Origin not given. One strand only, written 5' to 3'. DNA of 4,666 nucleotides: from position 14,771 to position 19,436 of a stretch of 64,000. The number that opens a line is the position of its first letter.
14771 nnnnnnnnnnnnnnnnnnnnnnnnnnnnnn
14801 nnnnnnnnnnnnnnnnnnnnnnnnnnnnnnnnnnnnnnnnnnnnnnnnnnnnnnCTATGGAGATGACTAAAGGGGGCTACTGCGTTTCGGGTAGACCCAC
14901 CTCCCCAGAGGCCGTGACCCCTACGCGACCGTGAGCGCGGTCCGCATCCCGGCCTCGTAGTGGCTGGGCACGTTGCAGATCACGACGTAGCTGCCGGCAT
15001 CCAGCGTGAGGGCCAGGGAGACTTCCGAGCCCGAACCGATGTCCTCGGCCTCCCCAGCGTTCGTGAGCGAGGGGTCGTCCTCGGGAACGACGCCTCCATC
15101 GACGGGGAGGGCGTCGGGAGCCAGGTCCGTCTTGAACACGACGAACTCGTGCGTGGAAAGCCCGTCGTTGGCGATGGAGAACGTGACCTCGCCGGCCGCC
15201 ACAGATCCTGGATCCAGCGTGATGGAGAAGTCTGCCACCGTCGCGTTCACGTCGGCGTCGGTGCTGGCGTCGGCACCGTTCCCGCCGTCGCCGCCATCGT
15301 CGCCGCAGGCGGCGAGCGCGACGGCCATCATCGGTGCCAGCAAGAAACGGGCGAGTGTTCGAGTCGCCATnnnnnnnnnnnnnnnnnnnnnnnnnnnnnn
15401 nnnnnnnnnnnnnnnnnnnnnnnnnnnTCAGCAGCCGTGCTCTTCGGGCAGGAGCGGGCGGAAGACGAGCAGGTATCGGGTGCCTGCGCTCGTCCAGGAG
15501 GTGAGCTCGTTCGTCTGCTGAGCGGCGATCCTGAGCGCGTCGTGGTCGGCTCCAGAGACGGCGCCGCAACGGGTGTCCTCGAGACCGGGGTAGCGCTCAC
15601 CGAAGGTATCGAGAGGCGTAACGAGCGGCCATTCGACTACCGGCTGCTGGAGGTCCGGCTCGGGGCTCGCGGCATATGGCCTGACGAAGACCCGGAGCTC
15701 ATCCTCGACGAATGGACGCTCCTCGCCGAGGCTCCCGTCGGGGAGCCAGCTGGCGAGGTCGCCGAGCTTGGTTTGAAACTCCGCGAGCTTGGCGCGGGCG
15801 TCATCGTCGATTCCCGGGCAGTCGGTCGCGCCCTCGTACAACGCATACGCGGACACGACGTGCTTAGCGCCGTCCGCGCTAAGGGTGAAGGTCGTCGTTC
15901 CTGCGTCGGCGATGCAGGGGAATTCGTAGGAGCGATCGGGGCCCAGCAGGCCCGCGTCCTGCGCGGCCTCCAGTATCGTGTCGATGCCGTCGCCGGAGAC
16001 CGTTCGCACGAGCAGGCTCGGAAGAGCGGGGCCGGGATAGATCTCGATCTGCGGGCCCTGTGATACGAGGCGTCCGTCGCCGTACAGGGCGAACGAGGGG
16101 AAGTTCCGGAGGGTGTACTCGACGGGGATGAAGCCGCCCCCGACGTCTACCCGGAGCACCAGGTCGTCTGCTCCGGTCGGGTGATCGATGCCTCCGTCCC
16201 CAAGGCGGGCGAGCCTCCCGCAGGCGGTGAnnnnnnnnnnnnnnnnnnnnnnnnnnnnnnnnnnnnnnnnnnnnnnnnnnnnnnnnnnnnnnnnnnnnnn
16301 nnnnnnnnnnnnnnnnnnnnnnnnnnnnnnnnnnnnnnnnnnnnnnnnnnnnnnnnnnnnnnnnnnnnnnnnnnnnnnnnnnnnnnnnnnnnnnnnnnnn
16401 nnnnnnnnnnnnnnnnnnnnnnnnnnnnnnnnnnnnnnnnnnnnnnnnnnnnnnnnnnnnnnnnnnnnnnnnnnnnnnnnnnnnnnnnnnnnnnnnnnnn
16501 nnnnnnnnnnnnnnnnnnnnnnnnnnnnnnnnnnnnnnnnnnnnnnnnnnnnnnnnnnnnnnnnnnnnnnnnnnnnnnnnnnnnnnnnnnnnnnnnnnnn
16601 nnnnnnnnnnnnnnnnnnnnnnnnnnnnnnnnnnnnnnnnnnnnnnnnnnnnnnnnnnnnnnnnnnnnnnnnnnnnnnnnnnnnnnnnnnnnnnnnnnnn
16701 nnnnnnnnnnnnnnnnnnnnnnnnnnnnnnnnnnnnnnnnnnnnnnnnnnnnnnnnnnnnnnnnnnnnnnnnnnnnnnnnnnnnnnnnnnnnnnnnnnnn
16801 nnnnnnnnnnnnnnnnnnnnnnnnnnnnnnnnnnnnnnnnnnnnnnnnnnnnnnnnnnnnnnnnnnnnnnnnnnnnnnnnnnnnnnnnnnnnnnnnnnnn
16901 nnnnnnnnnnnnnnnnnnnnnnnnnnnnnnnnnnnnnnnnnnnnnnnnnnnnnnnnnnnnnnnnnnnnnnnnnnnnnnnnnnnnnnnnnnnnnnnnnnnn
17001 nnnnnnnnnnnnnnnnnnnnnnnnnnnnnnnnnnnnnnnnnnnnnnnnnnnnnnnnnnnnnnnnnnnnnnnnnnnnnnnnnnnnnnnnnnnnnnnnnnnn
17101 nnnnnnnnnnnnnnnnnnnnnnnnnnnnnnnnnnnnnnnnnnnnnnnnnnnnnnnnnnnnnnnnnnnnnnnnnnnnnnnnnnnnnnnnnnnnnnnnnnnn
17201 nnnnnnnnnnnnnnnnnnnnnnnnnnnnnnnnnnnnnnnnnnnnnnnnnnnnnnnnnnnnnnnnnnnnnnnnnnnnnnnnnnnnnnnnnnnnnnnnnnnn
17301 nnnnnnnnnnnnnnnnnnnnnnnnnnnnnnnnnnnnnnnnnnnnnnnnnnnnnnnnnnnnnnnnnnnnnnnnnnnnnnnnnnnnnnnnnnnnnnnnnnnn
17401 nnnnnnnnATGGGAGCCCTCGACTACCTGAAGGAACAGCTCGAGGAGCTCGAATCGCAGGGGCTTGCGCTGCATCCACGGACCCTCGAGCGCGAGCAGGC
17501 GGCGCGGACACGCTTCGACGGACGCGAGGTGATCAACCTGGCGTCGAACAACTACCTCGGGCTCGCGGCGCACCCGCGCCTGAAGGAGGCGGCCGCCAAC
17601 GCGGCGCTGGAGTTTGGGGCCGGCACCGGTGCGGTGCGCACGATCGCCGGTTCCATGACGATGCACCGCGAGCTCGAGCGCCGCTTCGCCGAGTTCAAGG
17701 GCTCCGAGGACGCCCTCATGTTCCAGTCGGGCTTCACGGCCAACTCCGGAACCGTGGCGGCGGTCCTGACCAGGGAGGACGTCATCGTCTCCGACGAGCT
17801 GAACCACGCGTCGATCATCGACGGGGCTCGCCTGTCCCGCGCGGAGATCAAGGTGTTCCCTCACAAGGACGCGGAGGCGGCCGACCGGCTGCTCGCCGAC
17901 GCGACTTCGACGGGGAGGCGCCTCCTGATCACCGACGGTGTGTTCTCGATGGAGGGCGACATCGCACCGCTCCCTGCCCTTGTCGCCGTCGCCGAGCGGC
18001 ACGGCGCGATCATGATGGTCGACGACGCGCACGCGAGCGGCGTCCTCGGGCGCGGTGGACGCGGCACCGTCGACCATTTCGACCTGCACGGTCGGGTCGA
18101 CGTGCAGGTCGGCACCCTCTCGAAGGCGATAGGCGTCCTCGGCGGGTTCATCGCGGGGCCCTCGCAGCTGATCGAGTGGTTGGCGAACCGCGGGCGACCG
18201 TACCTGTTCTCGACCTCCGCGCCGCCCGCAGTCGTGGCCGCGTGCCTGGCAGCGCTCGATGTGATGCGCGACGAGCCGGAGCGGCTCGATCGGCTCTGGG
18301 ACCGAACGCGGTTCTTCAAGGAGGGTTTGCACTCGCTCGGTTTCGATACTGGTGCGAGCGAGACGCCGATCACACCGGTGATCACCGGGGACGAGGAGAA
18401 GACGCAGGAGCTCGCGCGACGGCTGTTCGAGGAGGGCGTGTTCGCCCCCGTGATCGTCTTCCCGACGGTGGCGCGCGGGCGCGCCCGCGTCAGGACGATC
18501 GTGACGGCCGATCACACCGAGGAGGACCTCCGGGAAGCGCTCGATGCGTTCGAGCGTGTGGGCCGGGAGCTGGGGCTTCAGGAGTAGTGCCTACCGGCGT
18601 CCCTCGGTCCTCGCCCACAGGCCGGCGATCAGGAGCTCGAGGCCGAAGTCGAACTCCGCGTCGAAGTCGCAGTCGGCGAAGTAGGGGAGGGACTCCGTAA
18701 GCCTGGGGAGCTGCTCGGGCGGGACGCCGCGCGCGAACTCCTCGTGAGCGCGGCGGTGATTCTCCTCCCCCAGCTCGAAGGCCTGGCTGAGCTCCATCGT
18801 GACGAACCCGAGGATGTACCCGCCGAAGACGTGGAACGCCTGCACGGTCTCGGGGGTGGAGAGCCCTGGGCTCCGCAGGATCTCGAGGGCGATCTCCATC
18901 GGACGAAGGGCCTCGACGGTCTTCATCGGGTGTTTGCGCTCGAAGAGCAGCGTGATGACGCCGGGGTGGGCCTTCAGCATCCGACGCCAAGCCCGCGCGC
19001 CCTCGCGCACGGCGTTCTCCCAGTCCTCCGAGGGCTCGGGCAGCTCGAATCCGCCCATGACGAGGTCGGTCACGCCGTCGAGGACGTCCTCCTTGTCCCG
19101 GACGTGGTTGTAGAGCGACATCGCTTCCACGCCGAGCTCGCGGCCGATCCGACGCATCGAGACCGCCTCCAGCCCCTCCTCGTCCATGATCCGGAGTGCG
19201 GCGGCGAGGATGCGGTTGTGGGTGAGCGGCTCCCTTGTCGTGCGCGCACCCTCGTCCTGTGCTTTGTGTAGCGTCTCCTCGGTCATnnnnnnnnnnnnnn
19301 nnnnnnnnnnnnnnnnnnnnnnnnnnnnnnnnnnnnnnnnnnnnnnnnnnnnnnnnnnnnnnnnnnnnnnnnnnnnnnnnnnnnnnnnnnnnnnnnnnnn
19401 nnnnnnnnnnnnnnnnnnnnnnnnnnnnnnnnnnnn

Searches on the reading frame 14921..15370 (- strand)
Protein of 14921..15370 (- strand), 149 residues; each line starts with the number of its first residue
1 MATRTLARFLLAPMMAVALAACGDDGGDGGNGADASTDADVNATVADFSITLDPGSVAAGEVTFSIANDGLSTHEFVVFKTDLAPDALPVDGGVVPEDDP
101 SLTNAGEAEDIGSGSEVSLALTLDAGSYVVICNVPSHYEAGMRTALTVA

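Call 46: search_protein_families(library=pfam, proteins=[window:14921-15370:-], max_evalue=0.0001)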
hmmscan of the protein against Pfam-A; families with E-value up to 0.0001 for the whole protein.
window:14921-15370:- (149 aa): 1 family
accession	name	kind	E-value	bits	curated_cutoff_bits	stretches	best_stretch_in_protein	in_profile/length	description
PF00127.26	Copper-bind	-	2.7e-06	28.2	21.2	1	56-148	20-98/99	Copper binding proteins, plastocyanin/azurin family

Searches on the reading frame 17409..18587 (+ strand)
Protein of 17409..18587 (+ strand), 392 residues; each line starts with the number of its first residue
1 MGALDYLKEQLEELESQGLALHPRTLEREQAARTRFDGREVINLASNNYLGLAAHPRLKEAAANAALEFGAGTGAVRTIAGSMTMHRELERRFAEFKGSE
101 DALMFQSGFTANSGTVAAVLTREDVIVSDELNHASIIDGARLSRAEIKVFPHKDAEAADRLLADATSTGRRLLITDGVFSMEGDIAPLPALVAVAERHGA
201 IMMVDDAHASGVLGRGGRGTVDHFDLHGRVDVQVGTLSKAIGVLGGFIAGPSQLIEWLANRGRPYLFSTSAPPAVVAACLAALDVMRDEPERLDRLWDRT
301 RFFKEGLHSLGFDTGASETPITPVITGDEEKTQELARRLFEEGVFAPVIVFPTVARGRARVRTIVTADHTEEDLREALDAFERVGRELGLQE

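Call 47: search_protein_families(library=pfam, proteins=[window:17409-18587:+], max_evalue=0.0001)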
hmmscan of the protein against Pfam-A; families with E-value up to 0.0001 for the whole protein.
window:17409-18587:+ (392 aa): 3 families
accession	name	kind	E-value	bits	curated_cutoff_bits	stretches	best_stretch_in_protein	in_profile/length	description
PF00155.27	Aminotran_1_2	-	1.2e-63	215.9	19.7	1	40-381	2-361/361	Aminotransferase class I and II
PF00266.25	Aminotran_5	-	1.8e-05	24.4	21.5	1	83-209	42-179/371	Aminotransferase class-V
PF01053.26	Cys_Met_Meta_PP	-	6e-05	22.2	27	1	85-215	53-183/381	Cys/Met metabolism PLP-dependent enzyme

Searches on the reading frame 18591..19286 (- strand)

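Call 47: search_protein_families(library=pfam, proteins=[window:18591-19286:-], max_evalue=0.0001)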
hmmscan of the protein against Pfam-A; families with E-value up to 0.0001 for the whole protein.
window:18591-19286:- (231 aa): 3 families
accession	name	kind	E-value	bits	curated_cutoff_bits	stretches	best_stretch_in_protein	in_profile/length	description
PF02909.22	TetR_C_1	-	3e-21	76.2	21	1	82-225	1-144/146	Tetracyclin repressor-like, C-terminal domain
PF00440.29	TetR_N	-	3.2e-10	40.1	24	1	26-70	1-45/47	Bacterial regulatory proteins, tetR family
PF13305.11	TetR_C_33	-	5.9e-08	33.7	26.8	1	94-178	2-93/103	Tetracyclin repressor-like, C-terminal domain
